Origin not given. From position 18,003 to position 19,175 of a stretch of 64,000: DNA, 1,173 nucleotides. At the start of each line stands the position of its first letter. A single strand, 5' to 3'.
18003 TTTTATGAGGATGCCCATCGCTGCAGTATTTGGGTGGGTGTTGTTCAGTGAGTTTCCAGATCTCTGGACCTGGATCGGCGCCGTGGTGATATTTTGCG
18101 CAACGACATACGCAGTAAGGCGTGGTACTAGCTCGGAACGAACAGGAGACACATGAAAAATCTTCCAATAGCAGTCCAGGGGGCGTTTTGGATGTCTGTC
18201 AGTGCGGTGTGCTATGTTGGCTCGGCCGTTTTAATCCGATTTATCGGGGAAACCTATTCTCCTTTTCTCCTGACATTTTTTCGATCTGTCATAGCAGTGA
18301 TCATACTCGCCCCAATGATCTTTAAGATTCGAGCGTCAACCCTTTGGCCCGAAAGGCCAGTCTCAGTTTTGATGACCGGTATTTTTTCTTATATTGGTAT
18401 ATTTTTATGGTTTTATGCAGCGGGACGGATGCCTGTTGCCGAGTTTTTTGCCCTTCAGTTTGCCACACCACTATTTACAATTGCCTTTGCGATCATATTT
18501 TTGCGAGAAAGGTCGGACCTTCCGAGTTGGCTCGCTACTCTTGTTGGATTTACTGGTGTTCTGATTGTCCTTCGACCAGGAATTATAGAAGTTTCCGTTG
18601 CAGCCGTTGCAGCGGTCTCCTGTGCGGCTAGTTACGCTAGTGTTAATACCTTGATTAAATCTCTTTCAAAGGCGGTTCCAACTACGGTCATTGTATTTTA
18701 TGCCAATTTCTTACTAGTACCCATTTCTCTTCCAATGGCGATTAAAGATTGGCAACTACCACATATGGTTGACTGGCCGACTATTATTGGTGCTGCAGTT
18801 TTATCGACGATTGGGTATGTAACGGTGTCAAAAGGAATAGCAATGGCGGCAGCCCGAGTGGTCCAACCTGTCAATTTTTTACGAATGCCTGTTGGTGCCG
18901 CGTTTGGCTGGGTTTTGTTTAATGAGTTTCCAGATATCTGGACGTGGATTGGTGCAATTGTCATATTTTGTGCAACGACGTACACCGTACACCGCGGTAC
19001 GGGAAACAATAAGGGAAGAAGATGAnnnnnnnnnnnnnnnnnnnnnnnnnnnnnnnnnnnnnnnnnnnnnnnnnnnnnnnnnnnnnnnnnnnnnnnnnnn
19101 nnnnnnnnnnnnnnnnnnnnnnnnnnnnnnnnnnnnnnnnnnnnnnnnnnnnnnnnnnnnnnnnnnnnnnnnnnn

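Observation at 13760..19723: Seven-cistron, fully translationally coupled unit: six tandem EamA/DMT permease paralogs ending in a Nu-class glutathione S-transferase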

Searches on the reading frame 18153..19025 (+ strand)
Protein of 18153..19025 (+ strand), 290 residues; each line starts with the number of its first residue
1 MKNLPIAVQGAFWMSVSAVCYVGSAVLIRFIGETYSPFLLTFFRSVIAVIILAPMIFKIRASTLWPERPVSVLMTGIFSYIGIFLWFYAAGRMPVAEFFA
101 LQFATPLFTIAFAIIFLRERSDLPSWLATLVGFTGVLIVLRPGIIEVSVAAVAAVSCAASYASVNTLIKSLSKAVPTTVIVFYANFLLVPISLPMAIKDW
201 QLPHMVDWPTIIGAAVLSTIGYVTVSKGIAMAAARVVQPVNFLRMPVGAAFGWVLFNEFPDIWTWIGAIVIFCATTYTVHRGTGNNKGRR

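Call 5: search_protein_families(library=pfam, proteins=[window:18153-19025:+], max_evalue=0.001)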
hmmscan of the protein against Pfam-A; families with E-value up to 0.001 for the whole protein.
window:18153-19025:+ (290 aa): 1 family
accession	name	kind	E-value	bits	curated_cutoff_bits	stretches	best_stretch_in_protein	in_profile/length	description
PF00892.27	EamA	-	1.3e-31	110.1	28.2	2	10-140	3-134/135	EamA-like transporter family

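Call 6: search_protein_families(library=ncbifam, proteins=[window:18153-19025:+], max_evalue=0.001)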
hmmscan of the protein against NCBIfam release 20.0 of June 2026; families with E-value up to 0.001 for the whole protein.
window:18153-19025:+ (290 aa): 1 family
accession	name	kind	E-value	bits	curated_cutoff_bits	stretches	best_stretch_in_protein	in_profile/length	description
TIGR00950.1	2A78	equivalog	5e-19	68.7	230.2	2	86-274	64-262/264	carboxylate/amino acid/amine transporter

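Call 9: find_homologous_proteins(query=window:18153-19025:+)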
Query window:18153-19025:+ (290 aa): 199 proteins with E <= 0.001 among 4332 candidates; the best 120 are listed.
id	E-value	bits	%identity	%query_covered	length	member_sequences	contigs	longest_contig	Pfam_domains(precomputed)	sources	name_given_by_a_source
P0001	1.2e-174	598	96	100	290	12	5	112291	PF00892.27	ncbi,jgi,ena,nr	ncbi:MAG: EamA family transporter [Pseudomonadota bacterium]|nr:EamA family transporter [Pseudomonad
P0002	1.4e-156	538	82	100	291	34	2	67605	PF00892.27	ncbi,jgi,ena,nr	ncbi:MAG: hypothetical protein CMM37_12795 [Rhodospirillaceae bacterium]|jgi:drug/metabolite transpo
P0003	2.3e-149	515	83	99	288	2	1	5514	PF00892.27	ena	-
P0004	4.3e-149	514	82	99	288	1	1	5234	PF00892.27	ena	-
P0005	3.5e-148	511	82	99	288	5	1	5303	PF00892.27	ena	-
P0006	2.0e-146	505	81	99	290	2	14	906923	PF00892.27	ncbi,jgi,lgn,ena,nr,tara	ncbi:MAG: hypothetical protein CMM52_12220 [Rhodospirillaceae bacterium]|nr:hypothetical protein [Rh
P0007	3.6e-143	494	79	99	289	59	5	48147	PF00892.27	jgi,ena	jgi:drug/metabolite transporter (DMT)-like permease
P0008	2.5e-142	492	78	100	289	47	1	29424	PF00892.27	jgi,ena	-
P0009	8.0e-131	454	75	99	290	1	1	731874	PF00892.27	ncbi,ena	-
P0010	1.4e-122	427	81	83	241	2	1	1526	PF00892.27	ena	-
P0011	4.8e-117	409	65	99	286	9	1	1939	PF00892.27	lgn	-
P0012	4.8e-117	409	66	98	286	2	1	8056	PF00892.27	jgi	jgi:drug/metabolite transporter (DMT)-like permease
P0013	1.0e-116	408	66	99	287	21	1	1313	PF00892.27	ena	-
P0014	7.4e-116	405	64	98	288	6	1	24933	PF00892.27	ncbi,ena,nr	ncbi:MAG: DMT family transporter [Proteobacteria bacterium]|nr:DMT family transporter [Pseudomonadot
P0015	1.8e-115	403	65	98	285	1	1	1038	PF00892.27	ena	-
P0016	6.2e-115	402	64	98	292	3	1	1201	PF00892.27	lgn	-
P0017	1.0e-114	401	64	98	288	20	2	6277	PF00892.27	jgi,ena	jgi:drug/metabolite transporter (DMT)-like permease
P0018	1.7e-114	400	64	99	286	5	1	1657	PF00892.27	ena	-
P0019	5.6e-114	399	63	98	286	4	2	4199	PF00892.27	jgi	jgi:drug/metabolite transporter (DMT)-like permease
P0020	4.9e-113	395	64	98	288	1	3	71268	PF00892.27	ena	-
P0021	1.7e-112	394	66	95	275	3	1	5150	PF00892.27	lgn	-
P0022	2.8e-112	393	64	99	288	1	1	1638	PF00892.27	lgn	-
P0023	6.3e-112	392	65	98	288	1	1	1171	PF00892.27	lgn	-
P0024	8.3e-112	391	64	96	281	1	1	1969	PF00892.27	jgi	jgi:drug/metabolite transporter (DMT)-like permease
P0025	8.3e-112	391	64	96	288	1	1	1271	PF00892.27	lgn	-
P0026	1.3e-111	391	63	99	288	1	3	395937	PF00892.27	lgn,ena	-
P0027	8.4e-111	388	64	96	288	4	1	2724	PF00892.27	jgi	-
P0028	8.5e-111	388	63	97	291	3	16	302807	PF00892.27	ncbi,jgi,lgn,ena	-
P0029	1.4e-109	384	64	97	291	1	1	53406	PF00892.27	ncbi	-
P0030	1.5e-109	384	61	97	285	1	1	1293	PF00892.27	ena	-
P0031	2.2e-109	383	63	98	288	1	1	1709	PF00892.27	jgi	jgi:drug/metabolite transporter (DMT)-like permease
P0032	2.4e-109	383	62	97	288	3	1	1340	PF00892.27,PF06800.19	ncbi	-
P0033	2.6e-108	380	62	98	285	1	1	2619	PF00892.27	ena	-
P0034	1.5e-107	377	64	94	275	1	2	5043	PF00892.27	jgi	jgi:drug/metabolite transporter (DMT)-like permease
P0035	2.3e-107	377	61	97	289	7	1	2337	PF00892.27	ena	-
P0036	3.8e-106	373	61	97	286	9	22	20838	PF00892.27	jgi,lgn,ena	jgi:drug/metabolite transporter (DMT)-like permease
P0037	3.8e-106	373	61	98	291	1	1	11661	PF00892.27,PF06800.19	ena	-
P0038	9.9e-106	371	60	97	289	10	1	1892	PF00892.27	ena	-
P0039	1.0e-105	371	60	99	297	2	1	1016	PF00892.27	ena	-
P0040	1.3e-105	371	60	99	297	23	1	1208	PF00892.27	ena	-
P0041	4.2e-105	369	60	99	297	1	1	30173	PF00892.27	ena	-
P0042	4.4e-105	369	60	100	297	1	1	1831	PF00892.27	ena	-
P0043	6.1e-105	369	62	97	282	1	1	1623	PF00892.27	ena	-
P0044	8.2e-105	368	60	100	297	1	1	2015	PF00892.27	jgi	-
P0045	1.6e-104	368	58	100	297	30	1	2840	PF00892.27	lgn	-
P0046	2.1e-104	367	59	99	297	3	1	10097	PF00892.27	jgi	-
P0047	3.0e-104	367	62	93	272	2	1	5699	PF00892.27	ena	-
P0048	4.4e-104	366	60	100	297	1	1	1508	PF00892.27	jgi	-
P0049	9.1e-104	365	59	100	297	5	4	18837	PF00892.27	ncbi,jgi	jgi:drug/metabolite transporter (DMT)-like permease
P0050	1.3e-103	365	61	97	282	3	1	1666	PF00892.27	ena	-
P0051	1.5e-103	364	59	99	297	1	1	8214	PF00892.27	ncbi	-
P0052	2.6e-103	364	59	97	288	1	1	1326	PF00892.27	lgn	-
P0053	1.9e-102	361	60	95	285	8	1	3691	PF00892.27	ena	-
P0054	3.1e-102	360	58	100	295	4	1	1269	PF00892.27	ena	-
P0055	1.1e-100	355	59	96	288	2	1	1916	PF00892.27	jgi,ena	-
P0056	8.6e-100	352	60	96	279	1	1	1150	PF00892.27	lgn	-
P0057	1.0e-98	348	58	96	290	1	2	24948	PF00892.27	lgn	-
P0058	3.7e-97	343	57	100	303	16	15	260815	PF00892.27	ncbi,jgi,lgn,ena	-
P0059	6.7e-97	343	57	94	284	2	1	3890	PF00892.27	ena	-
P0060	7.7e-97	342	59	95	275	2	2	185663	PF00892.27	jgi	jgi:drug/metabolite transporter (DMT)-like permease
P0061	3.8e-96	340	55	97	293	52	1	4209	PF00892.27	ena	-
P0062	1.6e-95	338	54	98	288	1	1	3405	PF00892.27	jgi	jgi:drug/metabolite transporter (DMT)-like permease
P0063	1.9e-95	338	55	99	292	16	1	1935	PF00892.27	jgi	-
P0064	3.2e-94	334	53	100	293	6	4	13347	PF00892.27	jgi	-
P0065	5.5e-94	333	55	100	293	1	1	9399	PF00892.27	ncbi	-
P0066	7.0e-94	333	53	97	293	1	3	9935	PF00892.27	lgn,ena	-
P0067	7.1e-94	333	55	100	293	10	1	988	PF00892.27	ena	-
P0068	1.2e-93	332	52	99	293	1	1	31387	PF00892.27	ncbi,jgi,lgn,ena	jgi:drug/metabolite transporter (DMT)-like permease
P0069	3.0e-93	331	55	100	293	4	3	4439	PF00892.27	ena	-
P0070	1.8e-92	328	54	96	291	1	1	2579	PF00892.27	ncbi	-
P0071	2.1e-92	328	57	97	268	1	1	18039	PF00892.27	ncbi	-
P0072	2.8e-92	327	55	100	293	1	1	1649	PF00892.27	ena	-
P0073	3.9e-92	327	53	99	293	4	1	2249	PF00892.27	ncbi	-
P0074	5.1e-92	327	53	99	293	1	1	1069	PF00892.27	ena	-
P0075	6.7e-92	326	53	99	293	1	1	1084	PF00892.27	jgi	-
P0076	2.6e-91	324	53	99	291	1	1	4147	PF00892.27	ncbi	-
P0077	7.4e-91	323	53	100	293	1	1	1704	PF00892.27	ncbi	-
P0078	8.9e-91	322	53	99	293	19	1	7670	PF00892.27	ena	-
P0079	1.3e-90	322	53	100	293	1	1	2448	PF00892.27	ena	-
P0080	2.1e-90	321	53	99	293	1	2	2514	PF00892.27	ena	-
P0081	2.3e-89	318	54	95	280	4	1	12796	PF00892.27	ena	-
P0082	1.8e-88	315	52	94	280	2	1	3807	PF00892.27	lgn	-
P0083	2.4e-88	314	54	95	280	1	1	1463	PF00892.27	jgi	-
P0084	3.3e-88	314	52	99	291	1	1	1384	PF00892.27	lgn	-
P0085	4.8e-88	313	52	98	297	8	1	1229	PF00892.27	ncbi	-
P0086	1.6e-87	312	54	97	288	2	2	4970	PF00892.27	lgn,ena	-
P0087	1.1e-86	309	53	97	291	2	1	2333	PF00892.27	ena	-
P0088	3.0e-86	308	52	97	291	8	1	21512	PF00892.27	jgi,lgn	-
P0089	2.3e-85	305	52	94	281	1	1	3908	PF00892.27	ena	-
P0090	2.5e-85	305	63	73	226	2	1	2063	PF00892.27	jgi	jgi:drug/metabolite transporter (DMT)-like permease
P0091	4.6e-85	304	49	99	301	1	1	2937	PF00892.27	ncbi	-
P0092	2.4e-84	301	54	93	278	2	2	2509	PF00892.27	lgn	-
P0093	2.1e-83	298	51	97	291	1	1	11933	PF00892.27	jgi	jgi:drug/metabolite transporter (DMT)-like permease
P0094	3.7e-83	297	52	95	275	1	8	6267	PF00892.27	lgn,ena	-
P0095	5.1e-83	297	52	95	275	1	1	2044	PF00892.27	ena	-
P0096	6.8e-83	297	63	72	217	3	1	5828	PF00892.27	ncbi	ncbi:MAG: DMT family transporter, partial [Alphaproteobacteria bacterium]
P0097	7.8e-83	296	51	95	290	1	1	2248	PF00892.27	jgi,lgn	jgi:drug/metabolite transporter (DMT)-like permease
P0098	7.1e-78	280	55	82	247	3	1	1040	PF00892.27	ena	-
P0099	1.4e-76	276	48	97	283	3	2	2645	PF00892.27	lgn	-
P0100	6.1e-74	267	47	95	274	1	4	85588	PF00892.27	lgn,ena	-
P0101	4.0e-73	264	47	97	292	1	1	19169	PF00892.27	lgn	-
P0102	5.1e-73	264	48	97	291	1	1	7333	PF00892.27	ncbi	-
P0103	2.0e-72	262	50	90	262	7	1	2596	PF00892.27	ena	-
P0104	3.3e-72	261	54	76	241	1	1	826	PF00892.27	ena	-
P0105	4.1e-72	261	61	66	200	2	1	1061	PF00892.27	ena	-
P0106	6.5e-72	261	44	96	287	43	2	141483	PF00892.27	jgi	jgi:drug/metabolite transporter (DMT)-like permease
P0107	7.9e-72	260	46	100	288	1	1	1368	PF00892.27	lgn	-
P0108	2.5e-71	259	46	98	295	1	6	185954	PF00892.27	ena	-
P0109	3.1e-71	258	45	97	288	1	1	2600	PF00892.27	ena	-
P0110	4.4e-71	258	43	97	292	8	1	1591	PF00892.27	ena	-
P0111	5.8e-71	257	46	99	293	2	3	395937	PF00892.27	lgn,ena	-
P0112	1.9e-70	256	46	93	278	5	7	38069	PF00892.27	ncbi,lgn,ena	-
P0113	2.1e-70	256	47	93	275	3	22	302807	PF00892.27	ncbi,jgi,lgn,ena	jgi:drug/metabolite transporter (DMT)-like permease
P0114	5.6e-70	254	46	97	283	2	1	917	PF00892.27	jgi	jgi:drug/metabolite transporter (DMT)-like permease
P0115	9.7e-70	253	45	98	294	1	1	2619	PF00892.27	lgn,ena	-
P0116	2.6e-69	252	44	94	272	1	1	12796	PF00892.27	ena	-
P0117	5.0e-69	251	61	65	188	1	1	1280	PF00892.27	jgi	jgi:drug/metabolite transporter (DMT)-like permease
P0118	1.7e-68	249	46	97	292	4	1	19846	PF00892.27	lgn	-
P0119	2.5e-68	249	44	97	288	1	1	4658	PF00892.27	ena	-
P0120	3.5e-68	248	45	95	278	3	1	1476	PF00892.27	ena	-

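Call 13: find_related_loci(query=A2, collection=genome_contigs, flank=10000)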
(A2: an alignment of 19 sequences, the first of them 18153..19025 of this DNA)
Query A2 (290 aa) in genome_contigs; peptide patterns used: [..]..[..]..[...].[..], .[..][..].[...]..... (x = any residue, [..] = any of these).
337 stretches matched a pattern; 304 encode a relative of the query (tblastn E <= 1e-3); the best 80 are kept; 77 distinct loci.
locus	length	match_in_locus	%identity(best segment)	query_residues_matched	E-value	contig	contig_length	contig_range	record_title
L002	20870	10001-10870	96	1-290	0e+0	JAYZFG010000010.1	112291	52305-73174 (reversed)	MAG: Pseudomonadota bacterium isolate XB_MAG160 DB_MAG160_0010, whole genome shotgun sequence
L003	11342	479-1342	82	1-288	6e-146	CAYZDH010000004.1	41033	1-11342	MAG TPA_asm: uncultured Rhodospirillaceae bacterium isolate SRP092796_co3_660 genome assembly, contig: NODE_1241_length_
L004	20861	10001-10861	82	1-288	3e-145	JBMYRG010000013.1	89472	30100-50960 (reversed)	MAG: Alphaproteobacteria bacterium isolate ME_XS_2303_bin_60 ME_XS_2303_bin_60_12, whole genome shotgun sequence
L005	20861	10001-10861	82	1-287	3e-144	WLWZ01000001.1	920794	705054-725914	MAG: Alphaproteobacteria bacterium isolate MH-Pat-SR_metabat2_25 NODE_10_length_920794_cov_6.373756, whole genome shotgu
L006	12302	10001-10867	79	1-289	5e-144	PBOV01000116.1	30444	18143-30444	MAG: Rhodospirillaceae bacterium isolate RS382 23381, whole genome shotgun sequence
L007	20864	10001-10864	81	1-288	2e-142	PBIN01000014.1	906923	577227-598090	MAG: Rhodospirillaceae bacterium isolate SP3 MHASMcontig_2537359, whole genome shotgun sequence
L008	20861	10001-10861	81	1-288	2e-142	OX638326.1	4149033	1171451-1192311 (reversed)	MAG: uncultured Alphaproteobacteria bacterium isolate 36580269-0a0b-41f5-a0f3-8f7859907d82 genome assembly, chromosome:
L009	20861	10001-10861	80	1-288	3e-139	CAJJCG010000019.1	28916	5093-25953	MAG: Alphaproteobacteria bacterium UBA2964 isolate FRAM18_bin082 genome assembly, contig: FRAM17_bin082-19, whole genome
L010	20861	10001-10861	75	1-288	2e-128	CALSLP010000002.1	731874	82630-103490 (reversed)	MAG: uncultured Alphaproteobacteria bacterium isolate A_MB73 genome assembly, contig: contig_11201_A_MB73, whole genome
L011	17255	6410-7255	65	4-285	6e-122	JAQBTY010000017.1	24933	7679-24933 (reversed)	MAG: Proteobacteria bacterium isolate casp150-mb.13 NODE_5290_length_24933_cov_0.080172, whole genome shotgun sequence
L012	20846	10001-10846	63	2-283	3e-117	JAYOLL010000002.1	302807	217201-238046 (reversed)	MAG: Rhodospirillales bacterium isolate 139571_S172_metabat_bins_sspec.tsv.033 NODE_6_length_302807_cov_11.562315, whole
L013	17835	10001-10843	64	3-283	6e-116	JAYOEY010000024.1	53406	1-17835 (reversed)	MAG: Rhodospirillales bacterium isolate 139552_S154_concoct_bins.tsv.156 NODE_579_length_53406_cov_26.212723, whole geno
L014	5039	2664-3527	60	1-288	7e-113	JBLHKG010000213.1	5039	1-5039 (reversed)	MAG: Alphaproteobacteria bacterium isolate 3300054698_176 Ga0535670_0039725, whole genome shotgun sequence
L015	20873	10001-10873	59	1-290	3e-111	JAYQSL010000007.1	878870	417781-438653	MAG: Rhodospirillaceae bacterium isolate SD3109_NP_metabta_bins_sspec.tsv.265 contig_263_pilon, whole genome shotgun seq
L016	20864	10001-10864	60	1-287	3e-110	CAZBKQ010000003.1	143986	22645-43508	MAG TPA_asm: uncultured Rhodospirillaceae bacterium isolate SRP134809_co1_146 genome assembly, contig: NODE_107_length_1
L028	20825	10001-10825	41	7-281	1e-62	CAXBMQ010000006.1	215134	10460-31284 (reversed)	MAG TPA_asm: uncultured Rhodospirillaceae bacterium isolate ERR2762121_concoct_63 genome assembly, contig: ERZ3421540.14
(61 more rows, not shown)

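Call 28: search_solved_structures(query=A2, max_evalue=0.01, show_alignments=1)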
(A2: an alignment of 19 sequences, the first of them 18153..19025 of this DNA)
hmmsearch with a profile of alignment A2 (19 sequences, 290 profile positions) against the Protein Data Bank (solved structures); distinct sequences matched with E-value up to 0.01: 0.

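Call 34: predict_structure(alignment_id=A2)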
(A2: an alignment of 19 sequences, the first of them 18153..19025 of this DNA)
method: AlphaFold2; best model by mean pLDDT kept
length: 290 residues; sequences in the alignment: 19
mean_pLDDT: 88.4   pTM: 0.86
mean pLDDT of the five models: 88.4, 87.7, 84.9, 84.1, 80.5
residues with pLDDT >= 90: 192; 70-90: 72; 50-70: 22; < 50: 4
segments of 3 or more residues with pLDDT < 50: 288-290
pLDDT, mean of each block of 10 residues (from residue 1): 85 94 96 94 97 83 75 93 96 93 90 75 84 90 67 95 92 89 94 93 94 97 93 83 92 93 92 89 57
secondary structure, 60 per line:
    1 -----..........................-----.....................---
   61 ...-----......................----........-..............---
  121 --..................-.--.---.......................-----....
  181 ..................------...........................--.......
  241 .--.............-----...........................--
elements in order: H6-31 H37-57 H69-90 H95-102 H104-117 H123-140 H149-171 H177-198 H205-231 H234-241 H244-256 H262-288

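Call 36: fold_search(model_id=the predicted structure, library=pdb)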
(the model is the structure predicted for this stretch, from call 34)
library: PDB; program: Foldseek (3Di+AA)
matches with E <= 10: 641; with E <= 0.001: 38
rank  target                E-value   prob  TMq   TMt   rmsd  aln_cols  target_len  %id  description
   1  5i20_A                1.5e-07  1.00  0.64  0.64   5.5       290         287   19  Crystal structure of protein (released 2016-06-01)
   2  9i20_A                5.9e-07  1.00  0.74  0.73   4.1       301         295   13  Cryo-EM structure of human SLC35B1 with ADP (released 2025-05-21)
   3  7paf_A                7.0e-07  1.00  0.68  0.70   4.8       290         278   15  Streptococcus pneumoniae choline importer LicB in lipid nanodiscs (released 2022-03-16)
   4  5i20_B                9.1e-07  1.00  0.61  0.63   5.6       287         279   18  Crystal structure of protein (released 2016-06-01)
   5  5y78_A                9.5e-07  1.00  0.78  0.75   3.9       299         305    9  Crystal structure of the triose-phosphate/phosphate translocator in complex with inorganic phosphate (released 2017-10-04)
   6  9gry_A                1.7e-06  1.00  0.72  0.71   4.6       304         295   12  Cryo-EM structure of human SLC35B1-Q113F variant with AMP-PNP (released 2025-05-21)
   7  5i20_C                1.8e-06  1.00  0.66  0.67   5.1       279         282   19  Crystal structure of protein (released 2016-06-01)
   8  5i20_D                3.2e-06  1.00  0.65  0.67   5.0       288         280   16  Crystal structure of protein (released 2016-06-01)
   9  9s36_A                4.7e-06  1.00  0.66  0.61   6.1       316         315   14  Cryo-EM structure of Candida albicans Vrg4 bound to an inhibitory nanobody and GDP-Mannose. (released 2025-09-03)
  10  7b0k                  5.0e-06  1.00  0.65  0.73   5.1       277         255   16  Streptococcus pneumoniae LicB bound to choline (released 2022-03-16)
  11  6xbo                  5.0e-06  1.00  0.62  0.57   5.9       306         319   13  X-ray crystal structure of the mouse CMP-Sialic acid transporter in complex with 5-methyl CMP (released 2021-06-09)
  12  5i20_E                7.3e-06  1.00  0.62  0.62   5.5       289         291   20  Crystal structure of protein (released 2016-06-01)
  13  6oh3                  7.6e-06  1.00  0.65  0.62   5.6       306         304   13  X-ray crystal structure of the mouse CMP-sialic acid transporter in complex with CMP-sialic acid, by lipidic cubic phase (released 2019-04-24)
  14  9gsl_A                1.1e-05  1.00  0.73  0.70   4.3       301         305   14  Cryo-EM structure of human SLC35B1 in inward facing conformation (released 2025-05-21)
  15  5oge_C                2.2e-05  1.00  0.59  0.57   6.5       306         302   14  Crystal structure of a nucleotide sugar transporter (released 2017-11-22)
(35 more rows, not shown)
